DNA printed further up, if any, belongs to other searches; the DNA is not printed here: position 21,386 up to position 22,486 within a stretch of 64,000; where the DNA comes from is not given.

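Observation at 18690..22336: Candidate novel system: minimal Pol-beta/CD-NTase-like nucleotidyltransferase translationally coupled to a small multi-TM protein, followed by two further membrane proteins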

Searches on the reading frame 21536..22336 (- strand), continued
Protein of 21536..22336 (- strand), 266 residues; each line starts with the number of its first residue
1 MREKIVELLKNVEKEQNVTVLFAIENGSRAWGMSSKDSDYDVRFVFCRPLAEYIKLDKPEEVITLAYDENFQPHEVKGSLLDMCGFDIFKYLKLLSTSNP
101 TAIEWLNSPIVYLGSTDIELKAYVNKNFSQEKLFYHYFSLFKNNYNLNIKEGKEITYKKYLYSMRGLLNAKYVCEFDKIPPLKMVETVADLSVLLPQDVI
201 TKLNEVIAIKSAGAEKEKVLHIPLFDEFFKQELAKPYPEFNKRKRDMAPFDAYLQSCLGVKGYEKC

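Call 29: search_protein_families(library=pfam, alignment_id=A3, max_evalue=0.001)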
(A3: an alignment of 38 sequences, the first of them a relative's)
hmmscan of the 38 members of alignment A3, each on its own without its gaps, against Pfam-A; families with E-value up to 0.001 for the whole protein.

A. member 1, L007:9007-10260:+ (418 aa): 2 families
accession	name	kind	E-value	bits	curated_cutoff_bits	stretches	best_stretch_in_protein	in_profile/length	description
PF01743.26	PolyA_pol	-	2.7e-19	70.2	23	1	4-123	2-126/126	Poly A polymerase head domain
PF12627.12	PolyA_pol_RNAbd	-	6.9e-09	35.8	22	1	148-212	1-62/64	Probable RNA and SrmB- binding site of polymerase A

B. families by the number of members that match (of 38 scanned): 54 families (the first 25 are shown)
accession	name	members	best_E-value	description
PF01137.26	RTC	14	3.2e-80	RNA 3'-terminal phosphate cyclase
PF05189.18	RTC_insert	14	2.3e-13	RNA 3'-terminal phosphate cyclase (RTC), insert domain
PF01743.26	PolyA_pol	3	6.9e-20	Poly A polymerase head domain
PF12627.12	PolyA_pol_RNAbd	3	6.9e-09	Probable RNA and SrmB- binding site of polymerase A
PF01406.26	tRNA-synt_1e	2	9.6e-89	tRNA synthetases class I (C) catalytic domain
PF02475.24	TRM5-TYW2_MTfase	2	8.6e-42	TRM5/TYW2 methyltransferase domain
PF00990.26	GGDEF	2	6.4e-26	Diguanylate cyclase, GGDEF domain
PF13649.12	Methyltransf_25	2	5.5e-05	Methyltransferase domain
PF01590.32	GAF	2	0.00011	GAF domain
PF02965.22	Met_synt_B12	1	2.6e-119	Vitamin B12 dependent methionine synthase, activation domain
PF02574.22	S-methyl_trans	1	3.2e-85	Homocysteine S-methyltransferase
PF00809.28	Pterin_bind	1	2.4e-62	Pterin binding enzyme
PF01139.22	RtcB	1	1.6e-60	tRNA-splicing ligase RtcB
PF00501.34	AMP-binding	1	7.7e-59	AMP-binding enzyme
PF02590.22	SPOUT_MTase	1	1.4e-55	Predicted SPOUT methyltransferase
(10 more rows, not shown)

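Call 31: search_solved_structures(query=A1, max_evalue=1, show_alignments=2)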
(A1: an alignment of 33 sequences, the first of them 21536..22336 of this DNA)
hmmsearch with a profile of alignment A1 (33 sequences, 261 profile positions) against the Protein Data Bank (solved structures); distinct sequences matched with E-value up to 1: 1.
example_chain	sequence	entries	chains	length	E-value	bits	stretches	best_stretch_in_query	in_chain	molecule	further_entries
1ljo_A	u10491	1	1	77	0.051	15.9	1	195-244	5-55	Archaeal Sm-like protein AF-Sm2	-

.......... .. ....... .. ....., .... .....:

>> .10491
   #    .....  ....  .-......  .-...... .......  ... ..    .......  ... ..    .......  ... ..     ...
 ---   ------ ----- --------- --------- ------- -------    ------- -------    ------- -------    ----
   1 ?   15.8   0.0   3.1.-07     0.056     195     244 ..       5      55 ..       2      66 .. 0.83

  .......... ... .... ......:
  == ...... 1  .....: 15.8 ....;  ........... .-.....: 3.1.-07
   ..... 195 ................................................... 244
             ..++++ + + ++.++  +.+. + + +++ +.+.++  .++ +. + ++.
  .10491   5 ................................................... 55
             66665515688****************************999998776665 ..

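Call 45: predict_structure(alignment_id=A1)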
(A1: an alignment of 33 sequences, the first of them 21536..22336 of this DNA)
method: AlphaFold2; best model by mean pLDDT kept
length: 266 residues; sequences in the alignment: 33
mean_pLDDT: 91.9   pTM: 0.87
mean pLDDT of the five models: 91.9, 91.5, 91.4, 91.2, 91.1
residues with pLDDT >= 90: 205; 70-90: 56; 50-70: 2; < 50: 3
segments of 3 or more residues with pLDDT < 50: 264-266
pLDDT, mean of each block of 10 residues (from residue 1): 96 97 92 83 96 90 95 88 97 96 94 93 93 96 94 89 96 96 94 97 92 83 96 92 89 92 51
secondary structure, 60 per line:
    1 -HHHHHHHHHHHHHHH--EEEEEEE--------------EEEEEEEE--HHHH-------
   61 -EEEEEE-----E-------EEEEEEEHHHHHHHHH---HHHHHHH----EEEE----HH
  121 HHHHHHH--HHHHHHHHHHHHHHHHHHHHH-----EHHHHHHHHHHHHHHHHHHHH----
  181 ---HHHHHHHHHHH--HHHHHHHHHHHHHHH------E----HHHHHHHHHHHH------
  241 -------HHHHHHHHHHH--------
elements in order: H2-16 E19-25 E40-47 H50-53 E62-67 E81-87 H88-96 H100-106 E111-114 H119-127 H130-150 H157-176 H184-194 H197-211 H223-234 H248-258

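Call 50: find_encoding_contigs(protein=P0009, flank=6000, max_places=3)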
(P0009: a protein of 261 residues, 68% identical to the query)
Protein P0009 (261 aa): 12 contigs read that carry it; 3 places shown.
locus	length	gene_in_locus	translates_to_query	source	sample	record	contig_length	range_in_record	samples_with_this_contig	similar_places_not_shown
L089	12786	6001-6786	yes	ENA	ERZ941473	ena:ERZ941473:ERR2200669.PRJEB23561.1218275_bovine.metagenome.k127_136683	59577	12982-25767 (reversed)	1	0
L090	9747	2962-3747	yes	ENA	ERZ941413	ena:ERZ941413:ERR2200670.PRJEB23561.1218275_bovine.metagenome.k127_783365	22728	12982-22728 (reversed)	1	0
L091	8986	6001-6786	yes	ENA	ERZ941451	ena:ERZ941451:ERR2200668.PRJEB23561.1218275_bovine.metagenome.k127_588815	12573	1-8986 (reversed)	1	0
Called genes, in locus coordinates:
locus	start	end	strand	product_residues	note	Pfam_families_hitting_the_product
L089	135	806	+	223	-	PF05494:MlaC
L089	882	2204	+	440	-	PF00749:tRNA-synt_1c, PF19269:Anticodon_2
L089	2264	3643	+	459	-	PF01406:tRNA-synt_1e, PF09334:tRNA-synt_1g (weak), PF00133:tRNA-synt_1 (weak), PF09190:DALR_2, PF23493:CysS_C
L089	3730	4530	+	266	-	PF00557:Peptidase_M24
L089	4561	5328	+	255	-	PF04002:RadC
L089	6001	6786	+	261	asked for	PF10127:RlaP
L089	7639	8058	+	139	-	PF11149:DUF2924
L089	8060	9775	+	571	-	PF00239:Resolvase, PF07508:Recombinase, PF13408:Zn_ribbon_recom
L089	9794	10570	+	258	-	-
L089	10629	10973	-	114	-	PF01187:MIF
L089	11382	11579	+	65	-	-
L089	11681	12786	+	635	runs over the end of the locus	PF03235:GmrSD_N, PF07510:GmrSD_C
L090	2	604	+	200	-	?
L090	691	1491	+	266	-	PF00557:Peptidase_M24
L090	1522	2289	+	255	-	PF04002:RadC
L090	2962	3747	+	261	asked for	PF10127:RlaP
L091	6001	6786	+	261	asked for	PF10127:RlaP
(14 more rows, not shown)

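Call 51: find_encoding_contigs(protein=P0013, flank=6000, max_places=3)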
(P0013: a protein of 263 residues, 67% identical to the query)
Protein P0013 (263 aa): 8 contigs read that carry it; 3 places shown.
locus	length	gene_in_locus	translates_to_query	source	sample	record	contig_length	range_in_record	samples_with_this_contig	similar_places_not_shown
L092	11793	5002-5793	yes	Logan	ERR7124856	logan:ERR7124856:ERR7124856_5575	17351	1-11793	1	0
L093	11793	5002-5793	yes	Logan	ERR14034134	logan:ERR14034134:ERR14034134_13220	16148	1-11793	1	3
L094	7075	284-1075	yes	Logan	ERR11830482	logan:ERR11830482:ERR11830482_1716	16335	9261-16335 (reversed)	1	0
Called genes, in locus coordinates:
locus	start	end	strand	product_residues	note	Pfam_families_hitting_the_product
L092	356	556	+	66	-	-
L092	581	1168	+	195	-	PF12796:Ank_2 (weak), PF13857:Ank_5 (faint), PF00023:Ank (faint), PF12796:Ank_2, PF13606:Ank_3 (faint), PF13637:Ank_4 (faint)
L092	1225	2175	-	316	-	PF13280:WYL, PF25583:WCX (weak)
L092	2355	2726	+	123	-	-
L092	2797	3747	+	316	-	-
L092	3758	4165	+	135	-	-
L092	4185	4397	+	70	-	-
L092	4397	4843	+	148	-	-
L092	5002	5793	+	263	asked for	PF10127:RlaP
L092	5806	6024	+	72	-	-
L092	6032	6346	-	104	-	-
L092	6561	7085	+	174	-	PF12796:Ank_2, PF13606:Ank_3 (faint), PF13857:Ank_5, PF00023:Ank, PF12796:Ank_2, PF13637:Ank_4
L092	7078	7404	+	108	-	PF12599:DUF3768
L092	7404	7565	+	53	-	PF08410:DUF1737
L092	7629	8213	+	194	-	PF00589:Phage_integrase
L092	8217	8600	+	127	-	-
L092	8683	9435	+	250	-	PF25164:CoiA_N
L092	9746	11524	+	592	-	-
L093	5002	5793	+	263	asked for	PF10127:RlaP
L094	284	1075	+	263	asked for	PF10127:RlaP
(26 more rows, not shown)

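Call 52: find_encoding_contigs(protein=P0006, flank=6000, max_places=2)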
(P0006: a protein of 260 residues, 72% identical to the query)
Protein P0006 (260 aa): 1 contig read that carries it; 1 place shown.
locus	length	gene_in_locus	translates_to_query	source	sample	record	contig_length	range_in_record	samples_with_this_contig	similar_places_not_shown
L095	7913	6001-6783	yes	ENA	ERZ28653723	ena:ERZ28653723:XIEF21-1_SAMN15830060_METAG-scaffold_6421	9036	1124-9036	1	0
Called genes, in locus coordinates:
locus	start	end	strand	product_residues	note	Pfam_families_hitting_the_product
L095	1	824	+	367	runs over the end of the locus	PF02912:Phe_tRNA-synt_N, PF01409:tRNA-synt_2d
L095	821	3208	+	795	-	PF01588:tRNA_bind, PF03483:B3_4, PF03484:B5, PF17759:tRNA_synthFbeta, PF03147:FDX-ACB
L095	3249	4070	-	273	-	PF01263:Aldose_epim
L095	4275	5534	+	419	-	-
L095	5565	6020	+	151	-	-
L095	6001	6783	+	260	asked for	PF10127:RlaP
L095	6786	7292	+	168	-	PF00293:NUDIX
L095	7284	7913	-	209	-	?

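Call 53: find_encoding_contigs(protein=P0007, flank=6000, max_places=2)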
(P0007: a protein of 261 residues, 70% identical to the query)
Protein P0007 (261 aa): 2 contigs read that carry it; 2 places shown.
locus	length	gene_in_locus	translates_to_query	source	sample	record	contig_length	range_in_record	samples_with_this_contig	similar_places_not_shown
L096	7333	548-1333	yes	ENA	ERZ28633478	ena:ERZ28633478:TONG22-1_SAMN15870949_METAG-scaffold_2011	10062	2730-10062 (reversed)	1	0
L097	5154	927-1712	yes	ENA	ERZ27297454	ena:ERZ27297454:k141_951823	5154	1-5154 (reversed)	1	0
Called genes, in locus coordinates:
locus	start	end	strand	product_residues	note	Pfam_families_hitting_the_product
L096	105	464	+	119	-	-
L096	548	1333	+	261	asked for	PF10127:RlaP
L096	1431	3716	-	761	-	PF03709:OKR_DC_1_N, PF01276:OKR_DC_1, PF03711:OKR_DC_1_C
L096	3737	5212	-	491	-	PF00324:AA_permease, PF13520:AA_permease_2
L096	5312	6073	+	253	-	-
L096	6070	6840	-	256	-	PF02129:Peptidase_S15, PF00561:Abhydrolase_1, PF12697:Abhydrolase_6 (faint), PF20408:Abhydrolase_11, PF12146:Hydrolase_4 (weak), PF00326:Peptidase_S9 (faint)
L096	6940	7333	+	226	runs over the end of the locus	PF25087:GMPPB_C (faint), PF00132:Hexapep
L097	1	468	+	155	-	?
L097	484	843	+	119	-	-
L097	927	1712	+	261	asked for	PF10127:RlaP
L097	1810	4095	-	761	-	PF03709:OKR_DC_1_N, PF01276:OKR_DC_1, PF03711:OKR_DC_1_C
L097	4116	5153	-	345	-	?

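Call 55: fold_search(model_id=the predicted structure, library=pdb)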
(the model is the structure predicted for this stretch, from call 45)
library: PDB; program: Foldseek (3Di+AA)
matches with E <= 10: 466; with E <= 0.001: 23
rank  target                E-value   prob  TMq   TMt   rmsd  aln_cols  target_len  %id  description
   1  9dbj_F                1.2e-05  1.00  0.40  0.47  13.1       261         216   13  Structure of Hailong HalB R164A mutant with non-hydrolyzable dATP (released 2025-05-07)
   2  9dbj_B                2.2e-05  1.00  0.41  0.49   9.3       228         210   13  Structure of Hailong HalB R164A mutant with non-hydrolyzable dATP (released 2025-05-07)
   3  9dbj_C                2.4e-05  1.00  0.41  0.47  13.6       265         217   13  Structure of Hailong HalB R164A mutant with non-hydrolyzable dATP (released 2025-05-07)
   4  3c18_B                2.4e-05  1.00  0.31  0.30   9.8       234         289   13  Crystal structure of nucleotidyltransferase-like protein (ZP_00538802.1) from Exiguobacterium sibiricum 255-15 at 1.90 (released 2008-02-12)
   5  9dbh_A                2.8e-05  1.00  0.48  0.56  10.6       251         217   12  Structure of Hailong HalB in complex with oligodeoxyadenylate (released 2025-05-07)
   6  9dbj_D                2.9e-05  1.00  0.38  0.44  10.6       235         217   14  Structure of Hailong HalB R164A mutant with non-hydrolyzable dATP (released 2025-05-07)
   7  6nmk_A                5.4e-05  1.00  0.43  0.44  13.7       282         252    9  Binary complex structure of the T130K mutant of ANT-4'' with Neomycin (released 2020-01-15)
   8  3c18_A                5.8e-05  1.00  0.32  0.31   9.9       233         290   12  Crystal structure of nucleotidyltransferase-like protein (ZP_00538802.1) from Exiguobacterium sibiricum 255-15 at 1.90 (released 2008-02-12)
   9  9dbi_D                6.5e-05  1.00  0.39  0.46  14.2       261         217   12  Structure of Hailong HalB D21A/D23A mutant (released 2025-05-07)
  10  9dbh_B                7.3e-05  1.00  0.41  0.48   9.3       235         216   12  Structure of Hailong HalB in complex with oligodeoxyadenylate (released 2025-05-07)
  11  9dbj_E                8.8e-05  1.00  0.37  0.43  10.7       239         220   14  Structure of Hailong HalB R164A mutant with non-hydrolyzable dATP (released 2025-05-07)
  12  6un8_B                1.0e-04  1.00  0.43  0.44  13.5       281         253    8  Wild type ANT bound to neomycin (released 2020-05-06)
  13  9dbj_A                1.0e-04  1.00  0.38  0.44  10.8       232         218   14  Structure of Hailong HalB R164A mutant with non-hydrolyzable dATP (released 2025-05-07)
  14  6un8_A                1.2e-04  1.00  0.42  0.44  13.8       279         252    9  Wild type ANT bound to neomycin (released 2020-05-06)
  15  1kny_A                1.2e-04  1.00  0.39  0.41   9.7       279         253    8  KANAMYCIN NUCLEOTIDYLTRANSFERASE (released 1996-08-17)
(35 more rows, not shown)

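Call 62: find_encoding_contigs(protein=P0014, flank=5000, max_places=2)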
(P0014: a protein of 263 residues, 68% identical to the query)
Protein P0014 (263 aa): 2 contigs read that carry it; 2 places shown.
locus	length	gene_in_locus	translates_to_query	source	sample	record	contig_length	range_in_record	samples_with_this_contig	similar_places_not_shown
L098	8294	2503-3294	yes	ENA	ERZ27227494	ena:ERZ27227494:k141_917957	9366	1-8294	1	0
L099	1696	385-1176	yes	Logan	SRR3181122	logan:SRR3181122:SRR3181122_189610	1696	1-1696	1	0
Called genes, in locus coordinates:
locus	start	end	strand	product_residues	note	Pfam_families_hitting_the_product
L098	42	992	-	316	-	PF13280:WYL, PF25583:WCX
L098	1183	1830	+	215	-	-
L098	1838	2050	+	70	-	-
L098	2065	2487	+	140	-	-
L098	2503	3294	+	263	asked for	PF10127:RlaP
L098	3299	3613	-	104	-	-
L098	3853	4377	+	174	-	PF12796:Ank_2, PF13606:Ank_3 (faint), PF13857:Ank_5, PF00023:Ank, PF12796:Ank_2, PF13637:Ank_4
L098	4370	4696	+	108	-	PF12599:DUF3768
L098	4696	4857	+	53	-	PF08410:DUF1737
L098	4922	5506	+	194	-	PF00589:Phage_integrase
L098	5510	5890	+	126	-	-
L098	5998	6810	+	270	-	PF00149:Metallophos (weak), PF12850:Metallophos_2 (faint)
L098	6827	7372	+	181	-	-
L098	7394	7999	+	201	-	-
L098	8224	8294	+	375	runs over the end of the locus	PF13576:Pentapeptide_3 (weak)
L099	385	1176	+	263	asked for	PF10127:RlaP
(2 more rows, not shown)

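Call 63: find_encoding_contigs(protein=P0010, flank=5000, max_places=2)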
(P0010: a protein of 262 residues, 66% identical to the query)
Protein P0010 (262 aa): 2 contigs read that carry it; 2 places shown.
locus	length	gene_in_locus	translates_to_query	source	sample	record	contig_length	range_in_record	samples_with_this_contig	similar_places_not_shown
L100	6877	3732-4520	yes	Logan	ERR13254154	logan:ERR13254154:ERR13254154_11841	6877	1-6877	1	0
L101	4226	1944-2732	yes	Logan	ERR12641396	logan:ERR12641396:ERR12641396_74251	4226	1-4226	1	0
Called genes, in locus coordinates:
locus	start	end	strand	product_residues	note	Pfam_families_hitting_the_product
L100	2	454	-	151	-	?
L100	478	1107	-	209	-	PF02525:Flavodoxin_2, PF03358:FMN_red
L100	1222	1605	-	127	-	-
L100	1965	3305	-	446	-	PF01554:MatE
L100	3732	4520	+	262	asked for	PF10127:RlaP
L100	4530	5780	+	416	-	PF01743:PolyA_pol, PF12627:PolyA_pol_RNAbd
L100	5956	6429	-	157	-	PF00583:Acetyltransf_1, PF13673:Acetyltransf_10, PF13508:Acetyltransf_7, PF08445:FR47 (weak)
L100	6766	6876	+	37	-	?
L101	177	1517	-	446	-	PF01554:MatE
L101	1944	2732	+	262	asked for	PF10127:RlaP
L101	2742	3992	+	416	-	PF01743:PolyA_pol, PF12627:PolyA_pol_RNAbd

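Call 64: find_encoding_contigs(protein=P0016, flank=5000, max_places=2)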
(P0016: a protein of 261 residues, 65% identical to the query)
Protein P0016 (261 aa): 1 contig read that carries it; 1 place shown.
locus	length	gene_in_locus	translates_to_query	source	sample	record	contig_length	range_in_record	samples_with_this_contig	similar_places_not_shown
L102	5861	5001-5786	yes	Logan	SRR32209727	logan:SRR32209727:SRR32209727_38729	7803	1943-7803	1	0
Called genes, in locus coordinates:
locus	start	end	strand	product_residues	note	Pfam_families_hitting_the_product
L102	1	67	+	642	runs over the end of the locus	PF02384:N6_Mtase, PF01170:UPF0020 (weak), PF20473:MmeI_Mtase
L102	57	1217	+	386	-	PF01420:Methylase_S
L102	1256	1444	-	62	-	-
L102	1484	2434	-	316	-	PF13280:WYL, PF25583:WCX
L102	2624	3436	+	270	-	-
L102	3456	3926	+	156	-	-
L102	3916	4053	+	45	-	-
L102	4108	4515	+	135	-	-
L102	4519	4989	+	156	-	-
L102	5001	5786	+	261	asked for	PF10127:RlaP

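Call 65: find_encoding_contigs(protein=P0003, flank=5000, max_places=2)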
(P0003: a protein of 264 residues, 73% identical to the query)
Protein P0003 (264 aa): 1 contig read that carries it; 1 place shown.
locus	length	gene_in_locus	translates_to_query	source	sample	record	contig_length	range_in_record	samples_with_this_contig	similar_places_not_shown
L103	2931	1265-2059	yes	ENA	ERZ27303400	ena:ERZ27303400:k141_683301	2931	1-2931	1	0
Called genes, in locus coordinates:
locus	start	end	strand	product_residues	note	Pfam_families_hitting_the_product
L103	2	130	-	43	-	?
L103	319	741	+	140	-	-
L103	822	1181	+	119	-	-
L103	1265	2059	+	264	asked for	PF10127:RlaP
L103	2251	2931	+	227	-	?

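Call 78: search_protein_families(library=pfam, proteins=[window:21536-22336:-], max_evalue=10)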
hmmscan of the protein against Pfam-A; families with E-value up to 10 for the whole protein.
window:21536-22336:- (266 aa): 3 families
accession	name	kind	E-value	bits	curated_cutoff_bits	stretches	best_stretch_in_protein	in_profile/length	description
PF10127.15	RlaP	-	6e-55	187.1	23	1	1-251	1-244/249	RNA repair pathway DNA polymerase beta family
PF18765.7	Polbeta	-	0.048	14.3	26.9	1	5-56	3-51/93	Polymerase beta, Nucleotidyltransferase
PF21826.1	DUF6887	-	0.085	13.6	24.2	1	117-146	9-39/62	Family of unknown function (DUF6887)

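Call 99: search_protein_families(library=phrogs, proteins=[window:21536-22336:-], max_evalue=0.001)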
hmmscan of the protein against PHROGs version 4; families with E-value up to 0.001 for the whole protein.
window:21536-22336:- (266 aa): 3 families
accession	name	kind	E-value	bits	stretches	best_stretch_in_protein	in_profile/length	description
phrog_14344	-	DNA, RNA and nucleotide metabolism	1.9e-59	202.6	1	1-245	10-244/262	nucleotidyltransferase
phrog_388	-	DNA, RNA and nucleotide metabolism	3e-07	30.9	1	13-144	31-155/351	nucleotidyltransferase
phrog_32942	-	unknown function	2e-06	28.2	1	5-55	24-74/332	-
